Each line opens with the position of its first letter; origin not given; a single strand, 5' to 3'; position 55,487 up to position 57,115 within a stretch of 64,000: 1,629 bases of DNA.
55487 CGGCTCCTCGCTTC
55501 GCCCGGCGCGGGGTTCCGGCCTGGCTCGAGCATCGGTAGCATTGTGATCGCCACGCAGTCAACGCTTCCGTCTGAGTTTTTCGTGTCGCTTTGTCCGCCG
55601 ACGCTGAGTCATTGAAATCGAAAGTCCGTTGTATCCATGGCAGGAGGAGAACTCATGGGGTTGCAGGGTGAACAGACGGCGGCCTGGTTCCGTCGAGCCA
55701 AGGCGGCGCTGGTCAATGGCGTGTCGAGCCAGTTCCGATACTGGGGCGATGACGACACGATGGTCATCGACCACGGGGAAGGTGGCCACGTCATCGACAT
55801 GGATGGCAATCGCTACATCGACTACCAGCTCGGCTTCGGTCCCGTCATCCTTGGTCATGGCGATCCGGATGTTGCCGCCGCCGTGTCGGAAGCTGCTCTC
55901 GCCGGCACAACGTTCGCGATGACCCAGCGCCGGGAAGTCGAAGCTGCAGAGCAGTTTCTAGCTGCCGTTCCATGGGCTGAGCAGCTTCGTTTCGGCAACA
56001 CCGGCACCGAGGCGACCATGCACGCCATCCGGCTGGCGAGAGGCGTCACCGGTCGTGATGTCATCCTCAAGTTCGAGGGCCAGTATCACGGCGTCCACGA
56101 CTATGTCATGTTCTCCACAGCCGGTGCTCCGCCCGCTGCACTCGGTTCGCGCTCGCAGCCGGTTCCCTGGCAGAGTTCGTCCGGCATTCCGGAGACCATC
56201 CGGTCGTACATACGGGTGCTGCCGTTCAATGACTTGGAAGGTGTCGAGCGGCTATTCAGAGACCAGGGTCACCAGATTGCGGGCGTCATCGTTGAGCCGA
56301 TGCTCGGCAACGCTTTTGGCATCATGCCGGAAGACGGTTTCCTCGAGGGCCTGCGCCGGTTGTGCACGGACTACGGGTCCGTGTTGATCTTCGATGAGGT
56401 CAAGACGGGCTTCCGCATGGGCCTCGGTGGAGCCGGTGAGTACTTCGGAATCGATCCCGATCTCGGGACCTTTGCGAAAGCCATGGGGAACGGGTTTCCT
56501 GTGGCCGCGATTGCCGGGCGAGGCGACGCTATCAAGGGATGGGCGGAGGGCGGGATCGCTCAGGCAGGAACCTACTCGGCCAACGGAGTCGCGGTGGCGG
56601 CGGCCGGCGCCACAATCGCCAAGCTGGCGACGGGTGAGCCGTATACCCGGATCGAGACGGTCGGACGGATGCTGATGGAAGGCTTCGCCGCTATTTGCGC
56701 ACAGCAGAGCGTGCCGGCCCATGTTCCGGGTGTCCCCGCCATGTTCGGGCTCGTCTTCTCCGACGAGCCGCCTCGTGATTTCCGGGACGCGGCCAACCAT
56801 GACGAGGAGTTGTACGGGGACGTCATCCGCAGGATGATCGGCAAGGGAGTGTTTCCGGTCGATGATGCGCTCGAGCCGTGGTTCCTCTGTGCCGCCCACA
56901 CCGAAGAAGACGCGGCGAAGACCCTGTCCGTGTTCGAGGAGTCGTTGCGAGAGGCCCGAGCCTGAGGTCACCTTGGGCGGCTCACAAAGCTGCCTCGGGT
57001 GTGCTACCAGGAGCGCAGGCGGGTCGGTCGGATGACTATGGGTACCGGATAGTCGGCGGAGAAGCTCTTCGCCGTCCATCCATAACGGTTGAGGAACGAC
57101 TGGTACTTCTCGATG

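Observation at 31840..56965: Internally duplicated amine/methylamine catabolic island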

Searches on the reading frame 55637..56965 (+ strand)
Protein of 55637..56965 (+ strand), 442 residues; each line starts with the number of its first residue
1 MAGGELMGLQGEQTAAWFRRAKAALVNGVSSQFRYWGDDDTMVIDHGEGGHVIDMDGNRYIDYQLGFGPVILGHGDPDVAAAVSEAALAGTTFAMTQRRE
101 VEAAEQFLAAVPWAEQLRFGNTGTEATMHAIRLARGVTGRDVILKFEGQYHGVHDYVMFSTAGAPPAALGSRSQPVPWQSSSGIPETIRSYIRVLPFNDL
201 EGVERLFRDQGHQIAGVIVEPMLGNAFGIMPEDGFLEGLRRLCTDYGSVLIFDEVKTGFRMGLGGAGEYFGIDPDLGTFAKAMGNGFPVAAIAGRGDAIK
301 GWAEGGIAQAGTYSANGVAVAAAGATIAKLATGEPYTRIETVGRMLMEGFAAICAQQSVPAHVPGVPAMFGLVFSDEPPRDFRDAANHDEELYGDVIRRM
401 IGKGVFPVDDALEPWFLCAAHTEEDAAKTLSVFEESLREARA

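Call 5: search_protein_families(library=pfam, proteins=[window:55637-56965:+])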
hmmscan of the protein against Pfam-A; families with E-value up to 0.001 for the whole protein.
window:55637-56965:+ (442 aa): 1 family
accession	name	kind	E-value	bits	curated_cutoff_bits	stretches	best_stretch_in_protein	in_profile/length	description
PF00202.27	Aminotran_3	-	6.5e-63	213.2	30.5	1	41-388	10-358/403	Aminotransferase class-III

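Call 7: search_protein_families(library=ncbifam, proteins=[window:55637-56965:+], max_evalue=1e-10)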
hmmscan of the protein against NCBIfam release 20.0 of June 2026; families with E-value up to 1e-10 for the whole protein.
window:55637-56965:+ (442 aa): 68 families (the best 25 are shown)
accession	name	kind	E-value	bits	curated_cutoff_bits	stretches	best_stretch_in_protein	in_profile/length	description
NF041362.1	GntE_guanitoxin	equivalog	3.5e-145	483.8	525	1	12-430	6-426/426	guanitoxin biosynthesis PLP-dependent transaminase GntE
NF000818.0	PRK00062.1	subfamily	3.1e-123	411.6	398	1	12-440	4-427/429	glutamate-1-semialdehyde 2,1-aminomutase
TIGR00713.1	hemL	equivalog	1.8e-115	386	527.3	1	16-438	4-421/423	glutamate-1-semialdehyde 2,1-aminomutase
NF009055.0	PRK12389.1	equivalog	2e-95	319.9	637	1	13-439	5-427/431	glutamate-1-semialdehyde 2,1-aminomutase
NF001864.0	PRK00615.1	equivalog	4.1e-72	243.1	706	1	47-438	42-427/433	glutamate-1-semialdehyde aminotransferase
NF004856.0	PRK06209.1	equivalog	2.4e-68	230.7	486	1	41-437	41-413/450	glutamate-1-semialdehyde 2,1-aminomutase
NF005453.0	PRK07046.1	subfamily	2.2e-58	197.9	425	1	14-439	30-450/453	transaminase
NF005993.0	PRK08117.1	subfamily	1.5e-51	175.4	574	1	40-380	25-373/433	aspartate aminotransferase family protein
NF004426.0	PRK05769.1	equivalog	7.6e-50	170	552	1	38-439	34-439/441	acetyl ornithine aminotransferase family protein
TIGR00707.1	argD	subfamily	5.1e-49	167.1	410.05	1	41-383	10-338/381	acetylornithine/succinylornithine family transaminase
TIGR00700.1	GABAtrnsam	equivalog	4.2e-44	150.8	506.65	1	41-376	16-359/420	4-aminobutyrate--2-oxoglutarate transaminase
NF049976.1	AmadipTransam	equivalog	4.5e-43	147.7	650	1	42-377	16-355/416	2-aminoadipate transaminase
NF004714.0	PRK06058.1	subfamily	3.1e-42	144.8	639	2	212-375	222-384/447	4-aminobutyrate--2-oxoglutarate transaminase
NF002874.0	PRK03244.1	equivalog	1.1e-41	142.9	457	1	41-384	26-351/399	acetylornithine transaminase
NF004718.0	PRK06062.1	subfamily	1.7e-41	142.2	472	1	37-439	35-448/454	hypothetical protein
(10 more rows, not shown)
